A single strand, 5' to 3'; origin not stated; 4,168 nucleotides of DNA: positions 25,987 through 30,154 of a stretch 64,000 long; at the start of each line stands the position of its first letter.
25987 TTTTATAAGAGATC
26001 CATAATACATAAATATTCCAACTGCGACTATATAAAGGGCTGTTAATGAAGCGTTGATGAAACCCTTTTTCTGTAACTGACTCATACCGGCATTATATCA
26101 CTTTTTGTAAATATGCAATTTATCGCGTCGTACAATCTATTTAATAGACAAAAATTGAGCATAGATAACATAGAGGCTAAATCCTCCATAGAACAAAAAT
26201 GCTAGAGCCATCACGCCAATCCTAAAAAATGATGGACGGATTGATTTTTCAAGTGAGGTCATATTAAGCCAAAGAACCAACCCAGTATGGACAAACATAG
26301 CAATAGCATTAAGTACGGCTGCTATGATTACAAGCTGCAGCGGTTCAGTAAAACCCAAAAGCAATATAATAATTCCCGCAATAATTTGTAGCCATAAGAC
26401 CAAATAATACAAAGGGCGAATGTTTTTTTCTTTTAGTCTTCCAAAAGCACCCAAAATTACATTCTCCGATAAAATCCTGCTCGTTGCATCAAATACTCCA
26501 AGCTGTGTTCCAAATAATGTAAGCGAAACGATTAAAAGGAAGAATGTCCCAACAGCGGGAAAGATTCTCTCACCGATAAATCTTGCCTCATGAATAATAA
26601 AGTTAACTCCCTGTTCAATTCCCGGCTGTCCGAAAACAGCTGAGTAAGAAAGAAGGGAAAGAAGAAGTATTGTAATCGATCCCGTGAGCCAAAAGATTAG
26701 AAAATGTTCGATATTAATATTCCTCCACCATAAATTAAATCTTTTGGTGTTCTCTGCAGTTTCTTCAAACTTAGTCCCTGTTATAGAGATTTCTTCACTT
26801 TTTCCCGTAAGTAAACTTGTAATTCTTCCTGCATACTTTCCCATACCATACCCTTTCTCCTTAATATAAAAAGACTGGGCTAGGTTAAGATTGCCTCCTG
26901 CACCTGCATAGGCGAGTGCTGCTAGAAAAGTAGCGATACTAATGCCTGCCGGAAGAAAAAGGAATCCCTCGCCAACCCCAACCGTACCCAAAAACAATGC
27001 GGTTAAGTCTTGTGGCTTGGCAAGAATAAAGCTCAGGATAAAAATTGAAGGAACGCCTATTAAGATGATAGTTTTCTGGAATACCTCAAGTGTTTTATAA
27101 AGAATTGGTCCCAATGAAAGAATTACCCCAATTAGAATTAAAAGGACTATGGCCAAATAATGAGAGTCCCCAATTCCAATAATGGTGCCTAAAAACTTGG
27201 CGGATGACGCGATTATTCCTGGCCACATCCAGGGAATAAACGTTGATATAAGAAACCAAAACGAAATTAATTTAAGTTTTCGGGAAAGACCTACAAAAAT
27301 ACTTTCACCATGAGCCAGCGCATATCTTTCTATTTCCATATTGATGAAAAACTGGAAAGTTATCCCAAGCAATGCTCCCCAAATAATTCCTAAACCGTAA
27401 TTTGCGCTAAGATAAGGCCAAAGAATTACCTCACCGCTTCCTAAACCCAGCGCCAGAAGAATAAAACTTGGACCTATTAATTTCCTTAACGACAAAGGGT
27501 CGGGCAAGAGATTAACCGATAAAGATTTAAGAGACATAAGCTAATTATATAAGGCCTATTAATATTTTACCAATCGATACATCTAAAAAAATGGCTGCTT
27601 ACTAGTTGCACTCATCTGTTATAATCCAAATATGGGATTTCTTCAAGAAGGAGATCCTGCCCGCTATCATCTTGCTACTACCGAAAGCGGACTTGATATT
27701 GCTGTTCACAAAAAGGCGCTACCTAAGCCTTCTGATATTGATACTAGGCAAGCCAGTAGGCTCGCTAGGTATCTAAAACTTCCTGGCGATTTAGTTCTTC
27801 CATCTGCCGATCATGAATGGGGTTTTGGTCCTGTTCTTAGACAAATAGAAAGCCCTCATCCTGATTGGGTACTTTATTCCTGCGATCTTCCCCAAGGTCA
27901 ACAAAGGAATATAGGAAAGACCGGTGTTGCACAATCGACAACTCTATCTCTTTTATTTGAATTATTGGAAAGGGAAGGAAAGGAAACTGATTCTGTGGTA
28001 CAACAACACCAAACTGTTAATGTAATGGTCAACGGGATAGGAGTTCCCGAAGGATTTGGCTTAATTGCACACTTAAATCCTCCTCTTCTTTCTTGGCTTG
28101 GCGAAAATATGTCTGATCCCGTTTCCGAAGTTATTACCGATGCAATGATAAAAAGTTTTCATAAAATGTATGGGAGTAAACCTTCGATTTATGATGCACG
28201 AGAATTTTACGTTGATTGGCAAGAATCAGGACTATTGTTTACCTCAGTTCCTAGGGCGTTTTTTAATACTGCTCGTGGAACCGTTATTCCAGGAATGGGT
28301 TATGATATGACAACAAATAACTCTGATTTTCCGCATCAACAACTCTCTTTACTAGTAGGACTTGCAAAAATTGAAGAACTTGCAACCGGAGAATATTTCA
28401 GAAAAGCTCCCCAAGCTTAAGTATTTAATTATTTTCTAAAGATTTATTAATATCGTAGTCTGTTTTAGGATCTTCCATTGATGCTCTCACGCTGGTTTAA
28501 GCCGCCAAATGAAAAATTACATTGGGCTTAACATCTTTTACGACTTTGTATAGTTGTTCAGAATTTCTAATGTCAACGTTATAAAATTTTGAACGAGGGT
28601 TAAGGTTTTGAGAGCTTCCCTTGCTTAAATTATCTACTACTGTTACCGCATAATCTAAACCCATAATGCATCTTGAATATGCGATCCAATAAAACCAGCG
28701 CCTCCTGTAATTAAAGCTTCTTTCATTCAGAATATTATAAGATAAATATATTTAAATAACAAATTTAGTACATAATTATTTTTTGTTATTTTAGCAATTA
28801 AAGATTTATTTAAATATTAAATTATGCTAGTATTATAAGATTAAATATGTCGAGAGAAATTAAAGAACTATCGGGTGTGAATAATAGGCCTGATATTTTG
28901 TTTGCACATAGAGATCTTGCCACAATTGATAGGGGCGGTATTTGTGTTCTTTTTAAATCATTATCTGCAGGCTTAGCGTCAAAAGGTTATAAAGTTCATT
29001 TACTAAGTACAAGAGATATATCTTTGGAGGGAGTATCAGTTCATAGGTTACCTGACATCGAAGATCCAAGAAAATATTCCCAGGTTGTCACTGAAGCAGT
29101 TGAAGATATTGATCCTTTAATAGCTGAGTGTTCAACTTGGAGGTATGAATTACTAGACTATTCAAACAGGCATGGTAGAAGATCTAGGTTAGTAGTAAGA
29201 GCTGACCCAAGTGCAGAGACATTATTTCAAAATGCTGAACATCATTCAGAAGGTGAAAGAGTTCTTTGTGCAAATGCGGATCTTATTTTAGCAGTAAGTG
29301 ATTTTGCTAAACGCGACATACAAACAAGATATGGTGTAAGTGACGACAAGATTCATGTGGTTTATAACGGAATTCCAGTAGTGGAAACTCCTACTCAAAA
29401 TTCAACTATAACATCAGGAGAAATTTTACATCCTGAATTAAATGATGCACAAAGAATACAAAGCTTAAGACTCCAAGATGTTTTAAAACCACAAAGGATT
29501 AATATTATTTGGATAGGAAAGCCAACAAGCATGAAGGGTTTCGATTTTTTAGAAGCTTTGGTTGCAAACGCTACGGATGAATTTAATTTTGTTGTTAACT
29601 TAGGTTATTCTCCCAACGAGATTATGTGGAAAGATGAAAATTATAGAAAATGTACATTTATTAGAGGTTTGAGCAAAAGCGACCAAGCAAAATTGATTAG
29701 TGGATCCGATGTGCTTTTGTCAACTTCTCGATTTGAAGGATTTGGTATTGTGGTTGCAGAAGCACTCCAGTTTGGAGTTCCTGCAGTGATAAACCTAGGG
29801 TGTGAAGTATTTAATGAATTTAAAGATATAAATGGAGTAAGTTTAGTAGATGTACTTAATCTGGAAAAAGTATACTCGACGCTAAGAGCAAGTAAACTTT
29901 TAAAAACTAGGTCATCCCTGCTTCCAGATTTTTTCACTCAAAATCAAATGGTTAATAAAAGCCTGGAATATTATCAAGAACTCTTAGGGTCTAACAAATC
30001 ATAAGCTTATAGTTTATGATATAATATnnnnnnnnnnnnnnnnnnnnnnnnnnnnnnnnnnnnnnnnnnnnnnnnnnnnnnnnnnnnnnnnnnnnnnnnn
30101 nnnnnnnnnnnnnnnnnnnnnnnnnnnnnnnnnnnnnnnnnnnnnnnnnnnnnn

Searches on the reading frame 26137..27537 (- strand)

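Call 6: search_protein_families(library=pfam, proteins=[window:26137-27537:-], max_evalue=0.001)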
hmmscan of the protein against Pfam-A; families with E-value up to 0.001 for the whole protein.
window:26137-27537:- (466 aa): 0 families

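Call 24: search_protein_families(library=ncbifam, proteins=[window:26137-27537:-], max_evalue=0.01)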
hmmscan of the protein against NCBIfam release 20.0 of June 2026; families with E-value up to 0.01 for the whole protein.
window:26137-27537:- (466 aa): 1 family
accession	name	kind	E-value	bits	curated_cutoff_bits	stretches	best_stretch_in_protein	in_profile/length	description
NF037982.1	Nramp_1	equivalog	8.9e-101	338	50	1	22-428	1-403/404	Nramp family divalent metal transporter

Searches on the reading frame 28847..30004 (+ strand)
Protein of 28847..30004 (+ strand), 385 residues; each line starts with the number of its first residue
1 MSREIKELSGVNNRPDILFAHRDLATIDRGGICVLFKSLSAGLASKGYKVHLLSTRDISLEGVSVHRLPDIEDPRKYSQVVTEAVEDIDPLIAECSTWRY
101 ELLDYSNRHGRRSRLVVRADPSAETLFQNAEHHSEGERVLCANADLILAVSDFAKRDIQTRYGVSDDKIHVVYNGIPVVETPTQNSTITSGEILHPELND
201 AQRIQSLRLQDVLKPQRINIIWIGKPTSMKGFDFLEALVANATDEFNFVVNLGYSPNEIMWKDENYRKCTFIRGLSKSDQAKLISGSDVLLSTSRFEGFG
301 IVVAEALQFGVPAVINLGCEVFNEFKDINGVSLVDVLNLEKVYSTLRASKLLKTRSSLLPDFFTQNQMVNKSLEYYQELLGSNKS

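Call 6: search_protein_families(library=pfam, proteins=[window:28847-30004:+], max_evalue=0.001)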
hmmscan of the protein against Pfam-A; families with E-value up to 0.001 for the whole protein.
window:28847-30004:+ (385 aa): 5 families
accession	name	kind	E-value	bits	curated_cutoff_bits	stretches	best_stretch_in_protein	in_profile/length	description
PF13439.12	Glyco_transf_4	-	1.8e-12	48.1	28.5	1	137-177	127-167/170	Glycosyltransferase Family 4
PF00534.26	Glycos_transf_1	-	1.5e-09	38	26.4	1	258-316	64-122/172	Glycosyl transferases group 1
PF20706.3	GT4-conflict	-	8.5e-09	35.3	26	1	282-316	277-311/385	Family 4 Glycosyltransferase in conflict systems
PF13692.12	Glyco_trans_1_4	-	3.2e-07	31.2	27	1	219-316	3-106/142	Glycosyl transferases group 1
PF13579.12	Glyco_trans_4_4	-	4.3e-07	30.8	29.7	1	30-175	1-158/158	Glycosyl transferase 4-like domain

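Call 24: search_protein_families(library=ncbifam, proteins=[window:28847-30004:+], max_evalue=0.01)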
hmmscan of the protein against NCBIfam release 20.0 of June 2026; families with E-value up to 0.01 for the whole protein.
window:28847-30004:+ (385 aa): 17 families
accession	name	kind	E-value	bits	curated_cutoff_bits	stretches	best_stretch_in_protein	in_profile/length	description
NF041010.1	glycosy_Agl16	equivalog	1.6e-10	40.4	575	1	87-354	78-323/352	glycosylation protein Agl16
TIGR02149.1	glgA_Coryne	subfamily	6.1e-09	35.5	302.4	1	137-315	138-312/391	glycogen synthase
NF007396.0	PRK09922.1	equivalog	1.2e-08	34.3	385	1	286-315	259-288/361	lipopolysaccharide 1,6-galactosyltransferase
NF038295.1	EPS_HpsP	equivalog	9.2e-08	31.5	550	1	216-348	206-348/388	hormogonium polysaccharide biosynthesis glycosyltransferase HpsP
TIGR04157.1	glyco_rSAM_CFB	subfamily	5.3e-07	29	400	1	126-378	152-391/406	TIGR04157 family glycosyltransferase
TIGR02095.1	glgA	subfamily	1.2e-06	27.5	328.45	1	215-315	292-397/477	glycogen/starch synthase, ADP-glucose type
TIGR03999.1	thiol_BshA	equivalog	1.4e-06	27.5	273.7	1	279-378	265-372/375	N-acetyl-alpha-D-glucosaminyl L-malate synthase BshA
NF050063.1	ProtGlycPglJ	equivalog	2.5e-06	27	500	1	110-308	107-287/363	N-acetylgalactosamine-N,N'-diacetylbacillosaminyl-diphospho-undecaprenol 4-alpha-N-acetylgalactosaminyltransferase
NF053787.1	GlcN_PG_synth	equivalog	3.3e-05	22.9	480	1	194-316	178-291/361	N-acetylglucosaminyl phosphatidylglycerol synthase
TIGR04047.1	MSMEG_0565_glyc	hypoth_equivalog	3.4e-05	23.1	259.85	1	277-348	267-337/373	MSMEG_0565 family glycosyltransferase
NF047684.1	TeichurnBiosyTuaC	equivalog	3.4e-05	22.9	550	1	205-316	207-319/391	teichuronic acid biosynthesis protein TuaC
NF053513.1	Gtran_IagA_BgsA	equivalog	0.00026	20.1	460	1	142-324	104-272/333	LTA glycolipid anchor biosynthesis glycosyltransferase, IagA/BgsA family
NF001899.0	PRK00654.1-2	equivalog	0.0009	17.7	459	1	267-315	346-394/478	glycogen synthase GlgA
TIGR03449.1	mycothiol_MshA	equivalog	0.0011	18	462.5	0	128-183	149-205/406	D-inositol-3-phosphate glycosyltransferase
NF046085.1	XrtY_assoc_Gly1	equivalog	0.002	17.1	400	1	205-379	204-384/387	XrtY-associated glycosyltransferase XYAG1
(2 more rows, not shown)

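Call 53: search_protein_families(library=padloc, proteins=[window:28847-30004:+], max_evalue=0.01)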
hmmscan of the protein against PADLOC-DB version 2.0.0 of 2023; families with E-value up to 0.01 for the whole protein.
window:28847-30004:+ (385 aa): 0 families
